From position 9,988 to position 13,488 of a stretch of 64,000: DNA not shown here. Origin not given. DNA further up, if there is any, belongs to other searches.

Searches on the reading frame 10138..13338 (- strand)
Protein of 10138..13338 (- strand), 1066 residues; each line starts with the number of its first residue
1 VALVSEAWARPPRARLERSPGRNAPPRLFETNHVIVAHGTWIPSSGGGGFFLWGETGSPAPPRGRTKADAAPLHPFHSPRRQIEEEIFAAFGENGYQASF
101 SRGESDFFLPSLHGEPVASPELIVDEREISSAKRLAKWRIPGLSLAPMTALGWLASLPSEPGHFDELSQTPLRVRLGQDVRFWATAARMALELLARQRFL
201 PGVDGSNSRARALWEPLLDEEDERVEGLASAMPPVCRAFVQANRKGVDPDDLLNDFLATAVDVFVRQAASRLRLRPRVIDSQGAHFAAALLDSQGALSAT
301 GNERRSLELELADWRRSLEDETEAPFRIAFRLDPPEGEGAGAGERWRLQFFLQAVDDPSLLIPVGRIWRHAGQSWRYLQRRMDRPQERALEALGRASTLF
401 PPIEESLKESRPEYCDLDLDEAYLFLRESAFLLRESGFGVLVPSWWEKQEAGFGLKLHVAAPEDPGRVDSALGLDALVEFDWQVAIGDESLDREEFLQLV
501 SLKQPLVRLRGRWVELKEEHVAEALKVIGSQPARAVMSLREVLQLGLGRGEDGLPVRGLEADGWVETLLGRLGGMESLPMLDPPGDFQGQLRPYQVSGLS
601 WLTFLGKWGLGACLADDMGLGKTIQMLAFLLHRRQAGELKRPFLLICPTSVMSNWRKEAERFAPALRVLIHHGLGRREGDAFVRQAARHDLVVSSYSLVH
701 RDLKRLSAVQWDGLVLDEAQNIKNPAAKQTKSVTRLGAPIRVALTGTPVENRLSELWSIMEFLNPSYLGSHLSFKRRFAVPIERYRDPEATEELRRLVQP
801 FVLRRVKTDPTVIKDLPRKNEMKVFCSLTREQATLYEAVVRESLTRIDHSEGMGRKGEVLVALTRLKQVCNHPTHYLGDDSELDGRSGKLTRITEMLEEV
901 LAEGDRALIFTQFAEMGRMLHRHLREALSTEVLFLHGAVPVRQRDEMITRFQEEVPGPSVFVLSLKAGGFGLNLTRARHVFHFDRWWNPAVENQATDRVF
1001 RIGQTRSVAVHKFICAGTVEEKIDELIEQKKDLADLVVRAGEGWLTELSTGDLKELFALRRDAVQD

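Call 8: search_protein_families(library=pfam, proteins=[window:10138-13338:-], max_evalue=0.01)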
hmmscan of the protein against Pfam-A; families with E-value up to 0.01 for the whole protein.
window:10138-13338:- (1066 aa): 6 families
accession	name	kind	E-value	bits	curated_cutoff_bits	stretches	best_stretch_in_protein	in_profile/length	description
PF00176.29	SNF2-rel_dom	-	3.4e-68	230.3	24.9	1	594-874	1-289/290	SNF2-related domain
PF12419.13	DUF3670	-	2.6e-39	134.4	27.6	1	411-545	2-134/136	SNF2 Helicase protein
PF00271.37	Helicase_C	-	6.9e-19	68.6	23.5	1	895-1003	4-110/110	Helicase conserved C-terminal domain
PF04851.21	ResIII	-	4.3e-06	27.2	22.5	1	591-749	4-163/164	Type III restriction enzyme, res subunit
PF00270.35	DEAD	-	0.0015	18.7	26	1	617-748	22-160/167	DEAD/DEAH box helicase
PF13401.12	AAA_22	-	0.0047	17.7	27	0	619-748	15-124/130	AAA domain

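Call 9: search_protein_families(library=padloc, proteins=[window:10138-13338:-], max_evalue=0.01)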
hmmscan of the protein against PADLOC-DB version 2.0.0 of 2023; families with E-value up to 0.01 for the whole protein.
window:10138-13338:- (1066 aa): 37 families (the best 25 are shown)
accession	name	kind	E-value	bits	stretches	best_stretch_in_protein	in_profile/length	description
PDLC00633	ZorD1|ZorD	-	6.6e-125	416.3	1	581-1038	434-885/908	"SWI2/SNF2 helicase, Mrr-like nuclease"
PDLC02842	DpdE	-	1.1e-124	415.4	1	570-1037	681-1150/1176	DpdE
PDLC02849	DpdE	-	7.5e-113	376.4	1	584-1053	394-847/857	DpdE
PDLC02850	DpdE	-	2.3e-111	371.6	1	567-1058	782-1261/1282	DpdE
PDLC02845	DpdE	-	8.4e-106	353.1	1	582-1038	835-1273/1293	DpdE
PDLC00634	ZorD1|ZorD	-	3.1e-102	341.2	1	584-1042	488-973/1208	"SWI2/SNF2 helicase, Mrr-like nuclease"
PDLC00632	ZorD1|ZorD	-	9.3e-102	339.7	2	690-1039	717-1081/1101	"SWI2/SNF2 helicase, Mrr-like nuclease"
PDLC00629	ZorD1|ZorD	-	1.7e-100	335.4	1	583-1040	475-957/1012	"SWI2/SNF2 helicase, Mrr-like nuclease"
PDLC00631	ZorD1|ZorD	-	1.5e-99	332.3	1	590-1036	441-908/1071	"SWI2/SNF2 helicase, Mrr-like nuclease"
PDLC02851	DpdE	-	7.5e-91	303.4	1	572-1057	580-1054/1055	DpdE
PDLC02848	DpdE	-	2.9e-77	258.4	1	567-919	334-678/856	DpdE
PDLC00628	ZorD1|ZorD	-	4.4e-71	237.9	1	584-1020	506-947/1171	"SWI2/SNF2 helicase, Mrr-like nuclease"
PDLC00627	ZorD1|ZorD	-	1.7e-69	232.8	2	689-1040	607-991/1006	"SWI2/SNF2 helicase, Mrr-like nuclease"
PDLC02854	DpdE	-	1.1e-65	220.1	2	692-1038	705-1062/1083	DpdE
PDLC00630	ZorD1|ZorD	-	2.9e-44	149.8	2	690-1014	269-619/817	"SWI2/SNF2 helicase, Mrr-like nuclease"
PDLC02627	DrmD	-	1.1e-36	124.3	1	614-1040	323-700/748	DrmD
PDLC02621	DrmD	-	3.8e-18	63.1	2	889-1036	501-656/1040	DrmD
PDLC02623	DrmD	-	6.1e-15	52.1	2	879-1025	502-647/1040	DrmD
PDLC02620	DrmD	-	1.7e-12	44.1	1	900-1030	480-605/1060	DrmD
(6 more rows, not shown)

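Call 10: search_protein_families(library=ncbifam, proteins=[window:10138-13338:-], max_evalue=0.01)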
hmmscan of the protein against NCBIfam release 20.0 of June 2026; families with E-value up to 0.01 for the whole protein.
window:10138-13338:- (1066 aa): 9 families
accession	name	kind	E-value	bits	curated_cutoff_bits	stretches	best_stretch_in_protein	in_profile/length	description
NF058637.1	helic_SCO1167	equivalog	2.7e-229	763.7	1200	1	178-1060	79-932/932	SCO1167/SCO6262 family helicase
NF058636.1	helic_sll1366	equivalog_domain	2.7e-126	422.6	550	1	36-622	3-589/589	sll1366 family intein-prone helicase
NF053675.1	pilus_reg_Snf2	equivalog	1.7e-106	357.5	1100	1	587-1059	581-1028/1029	pilus expression-regulating Snf2 family helicase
NF041790.1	anti-phage_ZorD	equivalog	8.1e-84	282.3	1500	1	590-1011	581-1033/1035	type I Zorya anti-phage system protein ZorD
NF038318.1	DISARM_DrmD_b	equivalog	8.9e-27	93.6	950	2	607-839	46-274/868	DISARM system SNF2-like helicase DrmD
NF038317.1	DISARM_DrmD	equivalog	3.9e-21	75.1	610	2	888-1036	485-639/1021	DISARM system SNF2-like helicase DrmD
NF003426.0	PRK04914.1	equivalog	3.5e-13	48.7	576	2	894-1022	486-611/959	RNA polymerase-associated protein RapA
NF041062.1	DpdE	equivalog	1.4e-12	46.4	500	2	883-1018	522-656/1048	protein DpdE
NF042964.1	phospholipD_antiphage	equivalog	3.9e-11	42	1100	2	888-1029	667-817/895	phospholipase D-like domain-containing anti-phage protein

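Call 13: find_related_loci(query=window:10138-13338:-, collection=genome_contigs, flank=10000)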
Query window:10138-13338:- (1066 aa) in genome_contigs; peptide patterns used: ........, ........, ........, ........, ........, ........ (x = any residue, [..] = any of these).
600 stretches matched a pattern (row limit reached: there are more); 538 encode a relative of the query (tblastn E <= 1e-3); the best 80 are kept; 80 distinct loci.
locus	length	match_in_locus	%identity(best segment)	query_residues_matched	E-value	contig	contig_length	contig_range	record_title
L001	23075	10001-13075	60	34-1065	0e+0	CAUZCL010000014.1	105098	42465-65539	MAG: Acidobacteria bacterium bin61 isolate CB27_AW.28 genome assembly, contig: Ga0310120_10000028, whole genome shotgun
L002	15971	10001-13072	61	33-1065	0e+0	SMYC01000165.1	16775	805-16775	MAG: Acidobacteria bacterium isolate N075bin57 k141_948397, whole genome shotgun sequence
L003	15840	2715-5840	49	34-1064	0e+0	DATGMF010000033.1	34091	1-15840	MAG TPA_asm: Ktedonosporobacter sp. isolate SMAG_U9905 k141_291719, whole genome shotgun sequence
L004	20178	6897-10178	48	30-1065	0e+0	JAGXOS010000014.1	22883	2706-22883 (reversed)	Methanomicrobia archaeon LH_S14 NODE_14_length_22883_cov_17.284869, whole genome shotgun sequence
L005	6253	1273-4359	52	36-1066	0e+0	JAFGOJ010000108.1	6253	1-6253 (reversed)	MAG: Anaerolineae bacterium isolate Zod_Metabat.614 k87_1354661, whole genome shotgun sequence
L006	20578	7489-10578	49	28-1065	0e+0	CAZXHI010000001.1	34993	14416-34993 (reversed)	MAG TPA_asm: uncultured Thermoplasmatales archaeon isolate SRP185410_co1_277 genome assembly, contig: k141_1249837, whol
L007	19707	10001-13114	50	38-1064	0e+0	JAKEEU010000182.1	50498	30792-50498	MAG: candidate division KSB1 bacterium isolate PMV_1_maxbin.001 PMV_1_maxbin.001.k101_750228, whole genome shotgun seque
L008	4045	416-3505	49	34-1064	0e+0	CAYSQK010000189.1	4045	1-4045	MAG TPA_asm: uncultured Dehalococcoidales bacterium isolate binchicken_co43_323 genome assembly, contig: NODE_37577_leng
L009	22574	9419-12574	49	36-1065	0e+0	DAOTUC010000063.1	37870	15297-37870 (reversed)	MAG TPA_asm: Anaerolineae bacterium isolate F17_42 k129_2517041, whole genome shotgun sequence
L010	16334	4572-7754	49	31-1066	0e+0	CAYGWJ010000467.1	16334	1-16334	MAG TPA_asm: uncultured Anaerolineae bacterium isolate ERP119294_co2_411 genome assembly, contig: k141_1604180, whole ge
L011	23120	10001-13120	49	34-1064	0e+0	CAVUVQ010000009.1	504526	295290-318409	MAG: uncultured Chloroflexia bacterium isolate MFD01213.bin.2.17 genome assembly, contig: contig_22155, whole genome sho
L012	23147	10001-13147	51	36-1064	0e+0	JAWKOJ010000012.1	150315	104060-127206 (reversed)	MAG: Caldilineales bacterium isolate ABC2.10 ABC2.10.fa-12, whole genome shotgun sequence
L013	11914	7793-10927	48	34-1065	0e+0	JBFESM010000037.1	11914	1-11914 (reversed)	MAG: Methanothrix sp. isolate Mix_mud06.2021.04.5 k141_1930418_length_11914_cov_10.0685, whole genome shotgun sequence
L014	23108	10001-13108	49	31-1066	0e+0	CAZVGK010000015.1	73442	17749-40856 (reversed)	MAG TPA_asm: uncultured Gemmatimonadota bacterium isolate binchicken_co211_282 genome assembly, contig: NODE_156_length_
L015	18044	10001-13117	48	36-1066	0e+0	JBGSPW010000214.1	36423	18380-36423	MAG: Thermoflexales bacterium isolate JTS-AC314 k141_2086710, whole genome shotgun sequence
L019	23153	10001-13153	47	23-1066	0e+0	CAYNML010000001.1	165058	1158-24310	MAG TPA_asm: uncultured Anaerolineae bacterium isolate binchicken_co107_373 genome assembly, contig: NODE_153_length_165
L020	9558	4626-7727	48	26-1066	0e+0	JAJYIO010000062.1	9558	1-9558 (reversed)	MAG: bacterium isolate DBS2-1.bin124 NODE_13974_length_9558_cov_1.147598, whole genome shotgun sequence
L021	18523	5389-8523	47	34-1066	0e+0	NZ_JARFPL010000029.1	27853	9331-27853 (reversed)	Candidatus Methanocrinis alkalitolerans strain M04Ac NODE_29_length_27853_cov_89.167713, whole genome shotgun sequence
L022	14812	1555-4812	46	34-1066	0e+0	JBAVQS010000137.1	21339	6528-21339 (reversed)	MAG: Anaerolineae bacterium isolate MFD03971_ilm_asm_bin21 k127_266169, whole genome shotgun sequence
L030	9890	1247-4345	50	34-1066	0e+0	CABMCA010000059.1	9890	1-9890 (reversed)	uncultured archaeon isolate LFW-24 genome assembly, contig: LFW24_34, whole genome shotgun sequence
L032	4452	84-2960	49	169-1066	0e+0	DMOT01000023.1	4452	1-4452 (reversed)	MAG TPA_asm: Bacillota bacterium isolate UBA10085 contig_2959, whole genome shotgun sequence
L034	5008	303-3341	48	23-1060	0e+0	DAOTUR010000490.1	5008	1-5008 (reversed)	MAG TPA_asm: Anaerolineae bacterium isolate F20_76 k119_2936382, whole genome shotgun sequence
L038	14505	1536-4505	48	108-1066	0e+0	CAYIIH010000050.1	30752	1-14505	MAG TPA_asm: uncultured Verrucomicrobiota bacterium isolate ERP119705_co20_532 genome assembly, contig: NODE_1309_length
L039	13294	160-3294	45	32-1066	0e+0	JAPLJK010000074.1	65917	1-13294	MAG: Deltaproteobacteria bacterium isolate LacPavin_0920_SED4_MAG_50_153 LacPavin_0920_SED4_scaffold_70746, whole genome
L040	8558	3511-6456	48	108-1066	0e+0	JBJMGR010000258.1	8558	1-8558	MAG: Pyrinomonadaceae bacterium isolate H3_18_all_fractions_metab_conc_6_64_56 k255_3837713, whole genome shotgun sequen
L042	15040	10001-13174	44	33-1064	0e+0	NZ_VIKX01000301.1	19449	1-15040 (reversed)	Dolichospermum sp. UHCC 0259 scaffold301_cov0, whole genome shotgun sequence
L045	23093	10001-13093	47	50-1066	0e+0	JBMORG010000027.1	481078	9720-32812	MAG: Thermodesulfobacteriota bacterium isolate Betzabe_MAG174 MAG174_27, whole genome shotgun sequence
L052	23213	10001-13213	43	33-1064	0e+0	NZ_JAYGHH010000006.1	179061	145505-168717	Nodularia sp. UHCC 0506 scaffold00006_length=179061, whole genome shotgun sequence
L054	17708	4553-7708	46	32-1066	0e+0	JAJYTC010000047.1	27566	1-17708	MAG: Deltaproteobacteria bacterium isolate DX1.bin82 NODE_2493_length_27566_cov_2.271402, whole genome shotgun sequence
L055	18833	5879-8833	47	47-1066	0e+0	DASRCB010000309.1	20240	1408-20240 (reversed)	MAG TPA_asm: Bryobacteraceae bacterium isolate SMAG_U9942 k141_597394, whole genome shotgun sequence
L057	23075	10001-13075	47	48-1060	0e+0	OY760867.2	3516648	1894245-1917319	MAG: Dehalococcoidia bacterium isolate ec36dd00-29ce-491f-9a3f-6816ace52b4b genome assembly, chromosome: 1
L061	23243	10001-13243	43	33-1066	0e+0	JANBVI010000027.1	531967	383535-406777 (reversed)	MAG: Fischerella sp. CENA71 Contig_27, whole genome shotgun sequence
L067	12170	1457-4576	44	23-1066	0e+0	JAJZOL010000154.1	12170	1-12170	MAG: bacterium isolate MAS4.bin79 NODE_6280_length_12170_cov_2.686955, whole genome shotgun sequence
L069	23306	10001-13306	43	7-1066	0e+0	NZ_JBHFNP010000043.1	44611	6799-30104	Microseira sp. BLCC-F43 bin1.fa-43, whole genome shotgun sequence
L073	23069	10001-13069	46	34-1066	0e+0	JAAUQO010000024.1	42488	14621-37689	MAG: Oscillochloris sp. isolate RM1_1_4 NODE_258_length_42488_cov_4.429475, whole genome shotgun sequence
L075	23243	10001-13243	43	33-1066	0e+0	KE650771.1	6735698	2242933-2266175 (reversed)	Fischerella sp. PCC 9431 genomic scaffold Fis9431DRAFT_Scaffold1.2, whole genome shotgun sequence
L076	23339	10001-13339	43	24-1066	0e+0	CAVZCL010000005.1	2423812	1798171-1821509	MAG: uncultured Chloroflexia bacterium isolate MFD01721.bin.1.59 genome assembly, contig: contig_3974, whole genome shot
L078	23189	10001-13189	44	36-1064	0e+0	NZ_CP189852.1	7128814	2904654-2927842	Aliinostoc sp. HNIBRCY26 chromosome, complete genome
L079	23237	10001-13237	43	33-1066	0e+0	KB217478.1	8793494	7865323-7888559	Calothrix sp. PCC 7103 genomic scaffold Cal7103DRAFT_CPM.6, whole genome shotgun sequence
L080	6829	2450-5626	44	36-1066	0e+0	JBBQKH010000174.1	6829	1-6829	MAG: Cyanobacteriota bacterium isolate Co_metawrap_621 Cmw_621_k141_3020108_length_6829_cov_32.9617, whole genome shotgu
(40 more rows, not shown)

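Call 26: search_solved_structures(query=window:10138-13338:-, max_evalue=1e-10)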
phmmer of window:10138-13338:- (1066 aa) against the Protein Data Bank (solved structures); distinct sequences matched with E-value up to 1e-10: 86 (the best 60 are shown).
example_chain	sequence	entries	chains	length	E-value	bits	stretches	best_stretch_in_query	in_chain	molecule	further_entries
1z63_A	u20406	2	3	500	1.2e-146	493.5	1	577-1059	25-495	Helicase of the snf2/rad54 family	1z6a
6igm_H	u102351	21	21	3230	1.9e-77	264.3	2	587-874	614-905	Helicase SRCAP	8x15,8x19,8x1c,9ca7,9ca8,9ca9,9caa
6hts_G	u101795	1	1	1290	2.7e-77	263.8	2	583-875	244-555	Chromatin-remodeling ATPase INO80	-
7zi4_G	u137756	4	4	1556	4.6e-77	263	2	583-875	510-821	Chromatin-remodeling ATPase INO80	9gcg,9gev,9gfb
5jxr_A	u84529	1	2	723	4.6e-76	259.7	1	563-1059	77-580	Chromatin-remodeling complex ATPase-like protein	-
6pwf_K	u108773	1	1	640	3.1e-75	257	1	574-1059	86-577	chromatin remodeling factor ISWI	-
1z5z_A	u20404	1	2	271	3.4e-75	256.9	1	812-1059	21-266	Helicase of the snf2/rad54 family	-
9ge5_G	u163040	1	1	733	1.7e-74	254.6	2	591-875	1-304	Chromatin-remodeling ATPase INO80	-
8v4y_W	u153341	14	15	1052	1.8e-74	254.5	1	588-1042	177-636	SWI/SNF-related matrix-associated actin-dependent regulator of chromatin subfamily A membe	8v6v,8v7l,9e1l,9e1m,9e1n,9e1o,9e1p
6ne3_W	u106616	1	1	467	1.1e-73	251.9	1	588-1038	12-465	SWI/SNF-related matrix-associated actin-dependent regulator of chromatin subfamily A membe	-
6iro_L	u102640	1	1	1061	4.6e-72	246.5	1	582-1042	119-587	ISWI chromatin-remodeling complex ATPase ISW1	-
6jyl_K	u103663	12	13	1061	6.8e-72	245.9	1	582-1042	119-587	ISWI chromatin-remodeling complex ATPase ISW1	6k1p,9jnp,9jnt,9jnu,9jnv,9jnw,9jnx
7x3t_V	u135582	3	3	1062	6.8e-72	245.9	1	582-1042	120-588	ISWI chromatin-remodeling complex ATPase ISW1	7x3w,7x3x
9lj2_K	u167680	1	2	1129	7.9e-72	245.7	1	582-1042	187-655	ISWI chromatin-remodeling complex ATPase ISW1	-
7ux9_P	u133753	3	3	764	1.2e-71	245.1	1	588-1042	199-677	ATP-dependent DNA helicase DDM1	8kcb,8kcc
9bz0_b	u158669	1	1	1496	4e-69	236.8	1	584-1060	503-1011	DNA excision repair protein ERCC-6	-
7oo3_b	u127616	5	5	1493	4.1e-69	236.7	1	584-1060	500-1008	DNA excision repair protein ERCC-6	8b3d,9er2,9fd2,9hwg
7oob_b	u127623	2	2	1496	4.1e-69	236.7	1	584-1060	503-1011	DNA excision repair protein ERCC-6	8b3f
7oop_b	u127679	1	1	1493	1.1e-68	235.4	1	584-1060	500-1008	DNA excision repair protein ERCC-6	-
7opc_b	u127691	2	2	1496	1.1e-68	235.4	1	584-1060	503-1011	DNA excision repair protein ERCC-6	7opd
8qy7_A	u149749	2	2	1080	3e-65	223.9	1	691-1035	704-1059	DEAD/DEAH box helicase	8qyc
6ryr_W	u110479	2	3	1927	7.1e-61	209.5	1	589-1040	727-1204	Chromodomain-helicase-DNA-binding protein 4,Chromodomain-helicase-DNA-binding protein 4,Ch | Chromodomain-helicase-DNA-binding protein 4,CHD4,Chromodomain-helic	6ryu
9ear_W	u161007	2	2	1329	4.6e-55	190.2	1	590-1040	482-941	Chromodomain-helicase-DNA-binding protein 1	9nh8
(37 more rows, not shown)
